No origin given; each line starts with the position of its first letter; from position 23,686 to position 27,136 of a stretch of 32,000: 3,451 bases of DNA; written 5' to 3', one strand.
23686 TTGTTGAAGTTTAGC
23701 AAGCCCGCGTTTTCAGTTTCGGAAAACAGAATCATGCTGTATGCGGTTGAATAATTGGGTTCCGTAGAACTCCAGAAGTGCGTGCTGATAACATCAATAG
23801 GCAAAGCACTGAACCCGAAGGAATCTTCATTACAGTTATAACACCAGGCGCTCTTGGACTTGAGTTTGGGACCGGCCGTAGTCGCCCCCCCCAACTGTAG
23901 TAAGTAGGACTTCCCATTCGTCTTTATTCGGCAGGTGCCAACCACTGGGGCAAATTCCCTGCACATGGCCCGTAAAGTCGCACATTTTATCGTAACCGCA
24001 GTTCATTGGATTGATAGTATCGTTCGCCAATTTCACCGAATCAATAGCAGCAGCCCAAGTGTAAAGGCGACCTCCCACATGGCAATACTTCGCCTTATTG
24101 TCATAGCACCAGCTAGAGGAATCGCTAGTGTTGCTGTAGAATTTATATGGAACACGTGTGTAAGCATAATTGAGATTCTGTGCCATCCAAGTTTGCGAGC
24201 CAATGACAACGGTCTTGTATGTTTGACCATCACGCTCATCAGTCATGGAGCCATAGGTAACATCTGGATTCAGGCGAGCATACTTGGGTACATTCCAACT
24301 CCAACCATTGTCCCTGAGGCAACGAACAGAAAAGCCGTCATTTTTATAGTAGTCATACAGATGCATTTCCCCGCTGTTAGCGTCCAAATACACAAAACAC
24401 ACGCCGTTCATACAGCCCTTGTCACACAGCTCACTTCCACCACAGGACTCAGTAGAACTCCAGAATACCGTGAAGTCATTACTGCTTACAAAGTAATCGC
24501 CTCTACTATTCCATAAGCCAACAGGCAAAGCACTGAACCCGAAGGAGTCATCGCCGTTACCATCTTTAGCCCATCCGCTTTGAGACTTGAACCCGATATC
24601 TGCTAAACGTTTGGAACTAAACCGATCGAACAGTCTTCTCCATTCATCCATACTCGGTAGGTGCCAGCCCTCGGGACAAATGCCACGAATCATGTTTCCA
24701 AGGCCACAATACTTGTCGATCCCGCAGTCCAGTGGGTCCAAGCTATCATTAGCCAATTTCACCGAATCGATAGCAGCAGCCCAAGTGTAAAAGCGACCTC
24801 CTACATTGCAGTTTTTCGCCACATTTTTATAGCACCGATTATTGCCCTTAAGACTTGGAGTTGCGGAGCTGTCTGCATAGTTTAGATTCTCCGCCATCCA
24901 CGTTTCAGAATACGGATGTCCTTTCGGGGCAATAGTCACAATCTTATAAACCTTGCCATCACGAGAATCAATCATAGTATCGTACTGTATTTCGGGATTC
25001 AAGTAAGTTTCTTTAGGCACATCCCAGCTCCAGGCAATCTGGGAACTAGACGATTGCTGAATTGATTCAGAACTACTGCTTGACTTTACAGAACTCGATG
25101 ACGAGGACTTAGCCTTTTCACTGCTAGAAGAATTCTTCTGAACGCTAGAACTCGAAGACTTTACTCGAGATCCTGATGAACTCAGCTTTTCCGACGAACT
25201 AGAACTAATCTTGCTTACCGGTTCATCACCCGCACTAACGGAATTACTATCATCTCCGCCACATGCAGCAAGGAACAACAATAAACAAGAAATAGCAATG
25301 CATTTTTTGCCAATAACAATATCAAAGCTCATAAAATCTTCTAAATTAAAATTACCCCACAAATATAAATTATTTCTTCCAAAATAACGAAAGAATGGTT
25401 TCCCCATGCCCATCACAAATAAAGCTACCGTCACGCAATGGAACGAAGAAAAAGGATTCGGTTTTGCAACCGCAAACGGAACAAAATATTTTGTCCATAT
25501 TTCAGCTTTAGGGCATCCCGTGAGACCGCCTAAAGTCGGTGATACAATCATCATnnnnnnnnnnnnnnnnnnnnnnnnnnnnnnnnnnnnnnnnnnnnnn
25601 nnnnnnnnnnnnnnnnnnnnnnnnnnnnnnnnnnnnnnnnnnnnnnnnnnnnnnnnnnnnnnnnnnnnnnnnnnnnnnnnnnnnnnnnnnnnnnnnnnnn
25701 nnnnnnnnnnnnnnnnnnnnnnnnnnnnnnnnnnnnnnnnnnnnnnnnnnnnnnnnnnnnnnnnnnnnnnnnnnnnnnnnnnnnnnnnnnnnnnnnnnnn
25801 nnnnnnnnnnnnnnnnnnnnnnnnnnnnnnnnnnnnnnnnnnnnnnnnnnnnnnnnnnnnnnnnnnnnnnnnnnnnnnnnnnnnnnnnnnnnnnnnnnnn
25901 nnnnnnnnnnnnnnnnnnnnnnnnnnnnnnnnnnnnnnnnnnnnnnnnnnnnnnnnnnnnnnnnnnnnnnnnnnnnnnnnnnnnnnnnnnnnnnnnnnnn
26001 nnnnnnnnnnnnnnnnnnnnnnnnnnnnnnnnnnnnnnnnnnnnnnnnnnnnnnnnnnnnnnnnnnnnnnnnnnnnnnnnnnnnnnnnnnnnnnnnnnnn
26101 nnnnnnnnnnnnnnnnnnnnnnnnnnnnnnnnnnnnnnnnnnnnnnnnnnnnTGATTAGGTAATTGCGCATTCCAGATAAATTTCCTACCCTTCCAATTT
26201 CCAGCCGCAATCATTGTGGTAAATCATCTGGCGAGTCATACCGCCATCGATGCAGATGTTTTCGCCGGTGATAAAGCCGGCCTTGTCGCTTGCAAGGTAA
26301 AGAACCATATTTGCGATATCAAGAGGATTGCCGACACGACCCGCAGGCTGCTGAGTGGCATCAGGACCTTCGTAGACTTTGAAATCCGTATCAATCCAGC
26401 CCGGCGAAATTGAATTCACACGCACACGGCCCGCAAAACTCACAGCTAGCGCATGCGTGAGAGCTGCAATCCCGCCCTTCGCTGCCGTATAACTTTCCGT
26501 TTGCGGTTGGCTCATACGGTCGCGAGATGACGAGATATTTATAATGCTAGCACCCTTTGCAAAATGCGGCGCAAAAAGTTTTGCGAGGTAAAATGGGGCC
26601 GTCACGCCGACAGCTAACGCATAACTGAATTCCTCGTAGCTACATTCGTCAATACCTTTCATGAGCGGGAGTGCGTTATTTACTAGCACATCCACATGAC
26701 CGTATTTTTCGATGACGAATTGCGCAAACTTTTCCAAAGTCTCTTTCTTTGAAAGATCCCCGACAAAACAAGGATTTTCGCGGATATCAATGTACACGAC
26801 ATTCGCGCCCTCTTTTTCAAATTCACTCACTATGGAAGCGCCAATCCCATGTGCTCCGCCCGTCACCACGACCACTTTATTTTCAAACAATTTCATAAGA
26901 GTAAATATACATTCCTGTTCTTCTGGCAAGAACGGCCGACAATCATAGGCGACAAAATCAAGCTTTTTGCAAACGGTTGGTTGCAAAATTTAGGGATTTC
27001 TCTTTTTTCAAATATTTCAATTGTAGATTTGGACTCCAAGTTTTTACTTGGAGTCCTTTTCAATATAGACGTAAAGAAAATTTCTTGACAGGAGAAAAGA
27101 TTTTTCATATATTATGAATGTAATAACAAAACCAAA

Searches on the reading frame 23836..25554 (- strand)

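Call 59: search_protein_families(library=padloc, proteins=[window:23836-25554:-], max_evalue=0.001)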
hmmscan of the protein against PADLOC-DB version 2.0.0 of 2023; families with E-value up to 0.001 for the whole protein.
window:23836-25554:- (572 aa): 0 families

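Call 60: search_protein_families(library=pfam, proteins=[window:23836-25554:-], max_evalue=0.001)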
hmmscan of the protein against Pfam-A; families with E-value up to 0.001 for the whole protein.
window:23836-25554:- (572 aa): 2 families
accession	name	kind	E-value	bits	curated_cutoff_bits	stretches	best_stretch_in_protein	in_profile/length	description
PF09603.15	Fib_succ_major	-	5.6e-38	131.5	33.9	2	217-414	6-187/187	Fibrobacter succinogenes major domain (Fib_succ_major)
PF07603.17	Lcl_C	-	2.3e-05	25.1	34.9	0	256-414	22-117/117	Lcl C-terminal domain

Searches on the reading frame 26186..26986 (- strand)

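Call 60: search_protein_families(library=pfam, proteins=[window:26186-26986:-], max_evalue=0.001)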
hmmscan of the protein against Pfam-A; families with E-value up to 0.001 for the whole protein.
window:26186-26986:- (266 aa): 4 families
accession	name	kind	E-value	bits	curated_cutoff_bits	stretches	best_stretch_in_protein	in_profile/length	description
PF13561.12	adh_short_C2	-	2.5e-48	165.2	27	1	45-251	3-236/236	Enoyl-(Acyl carrier protein) reductase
PF00106.31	adh_short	-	1.8e-35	122.7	26.6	1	37-204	1-188/195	short chain dehydrogenase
PF23441.1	SDR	-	5.4e-07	29.7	27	1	81-250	73-255/258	SDR-like rossmann domain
PF08659.16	KR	-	0.00012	22.5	22.6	0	74-179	58-162/180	KR domain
